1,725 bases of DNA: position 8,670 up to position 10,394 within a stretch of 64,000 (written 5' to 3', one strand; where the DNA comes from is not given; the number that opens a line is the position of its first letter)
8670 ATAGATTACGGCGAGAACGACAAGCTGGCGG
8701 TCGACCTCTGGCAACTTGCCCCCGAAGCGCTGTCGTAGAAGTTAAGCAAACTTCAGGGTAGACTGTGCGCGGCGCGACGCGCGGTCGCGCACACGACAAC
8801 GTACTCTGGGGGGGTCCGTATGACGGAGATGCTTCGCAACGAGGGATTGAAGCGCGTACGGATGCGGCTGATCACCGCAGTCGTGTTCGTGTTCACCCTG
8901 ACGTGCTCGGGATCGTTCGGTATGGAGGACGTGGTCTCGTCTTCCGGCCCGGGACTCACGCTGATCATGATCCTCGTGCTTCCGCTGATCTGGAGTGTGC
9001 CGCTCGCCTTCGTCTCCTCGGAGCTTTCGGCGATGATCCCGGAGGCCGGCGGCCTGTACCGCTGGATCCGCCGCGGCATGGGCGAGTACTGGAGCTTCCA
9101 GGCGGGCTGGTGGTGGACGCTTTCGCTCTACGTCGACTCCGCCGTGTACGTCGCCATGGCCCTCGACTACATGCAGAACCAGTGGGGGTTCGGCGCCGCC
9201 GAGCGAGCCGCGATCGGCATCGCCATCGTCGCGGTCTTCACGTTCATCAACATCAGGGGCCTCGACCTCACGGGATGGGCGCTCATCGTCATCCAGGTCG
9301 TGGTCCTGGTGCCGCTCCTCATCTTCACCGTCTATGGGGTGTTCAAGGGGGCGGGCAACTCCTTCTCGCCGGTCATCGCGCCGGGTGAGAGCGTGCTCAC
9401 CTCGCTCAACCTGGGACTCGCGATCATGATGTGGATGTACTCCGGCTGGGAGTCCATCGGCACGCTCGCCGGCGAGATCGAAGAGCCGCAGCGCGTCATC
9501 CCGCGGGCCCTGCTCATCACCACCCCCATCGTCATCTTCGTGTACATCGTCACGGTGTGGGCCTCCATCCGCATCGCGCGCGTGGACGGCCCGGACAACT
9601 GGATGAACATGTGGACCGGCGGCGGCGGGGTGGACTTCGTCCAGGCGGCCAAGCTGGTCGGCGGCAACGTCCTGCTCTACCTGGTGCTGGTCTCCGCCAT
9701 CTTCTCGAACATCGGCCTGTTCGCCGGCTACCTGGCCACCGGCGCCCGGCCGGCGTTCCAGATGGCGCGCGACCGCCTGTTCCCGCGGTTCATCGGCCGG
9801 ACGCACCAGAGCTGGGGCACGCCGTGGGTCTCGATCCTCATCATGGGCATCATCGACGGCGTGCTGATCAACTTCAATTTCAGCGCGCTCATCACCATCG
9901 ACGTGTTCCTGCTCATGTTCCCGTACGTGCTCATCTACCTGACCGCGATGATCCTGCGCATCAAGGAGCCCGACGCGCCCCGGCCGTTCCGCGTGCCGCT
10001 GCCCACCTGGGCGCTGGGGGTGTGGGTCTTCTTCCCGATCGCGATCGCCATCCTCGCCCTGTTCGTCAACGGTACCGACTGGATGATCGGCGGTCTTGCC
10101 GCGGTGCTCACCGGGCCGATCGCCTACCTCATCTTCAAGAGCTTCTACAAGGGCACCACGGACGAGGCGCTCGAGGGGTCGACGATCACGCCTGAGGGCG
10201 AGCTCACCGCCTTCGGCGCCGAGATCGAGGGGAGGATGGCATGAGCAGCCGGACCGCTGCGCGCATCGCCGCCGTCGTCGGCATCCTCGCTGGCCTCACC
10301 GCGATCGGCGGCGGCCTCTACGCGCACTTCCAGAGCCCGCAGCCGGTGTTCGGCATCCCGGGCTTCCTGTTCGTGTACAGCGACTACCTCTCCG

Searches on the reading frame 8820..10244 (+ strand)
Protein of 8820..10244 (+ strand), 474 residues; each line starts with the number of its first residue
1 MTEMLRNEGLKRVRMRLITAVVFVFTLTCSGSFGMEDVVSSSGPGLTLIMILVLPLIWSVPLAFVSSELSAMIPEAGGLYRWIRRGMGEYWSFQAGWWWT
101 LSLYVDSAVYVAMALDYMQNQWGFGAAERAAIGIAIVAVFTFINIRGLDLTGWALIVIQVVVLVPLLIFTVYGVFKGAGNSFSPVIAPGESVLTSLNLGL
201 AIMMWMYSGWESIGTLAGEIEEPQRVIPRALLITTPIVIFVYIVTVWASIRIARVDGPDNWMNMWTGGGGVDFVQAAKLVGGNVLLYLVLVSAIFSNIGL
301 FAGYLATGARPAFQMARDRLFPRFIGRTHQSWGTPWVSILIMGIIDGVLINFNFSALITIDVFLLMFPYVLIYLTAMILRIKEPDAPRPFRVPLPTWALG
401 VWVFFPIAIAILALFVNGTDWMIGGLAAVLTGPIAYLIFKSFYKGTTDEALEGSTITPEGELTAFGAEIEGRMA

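Call 71: search_protein_families(library=pfam, proteins=[window:8820-10244:+], max_evalue=0.001)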
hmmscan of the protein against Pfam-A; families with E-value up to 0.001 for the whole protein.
window:8820-10244:+ (474 aa): 2 families
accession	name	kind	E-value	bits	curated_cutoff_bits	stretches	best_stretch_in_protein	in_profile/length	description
PF13520.12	AA_permease_2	-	1.2e-43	150.1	27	1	21-412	7-406/427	Amino acid permease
PF00324.27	AA_permease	-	3e-27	95.9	24.6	1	34-426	18-440/470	Amino acid permease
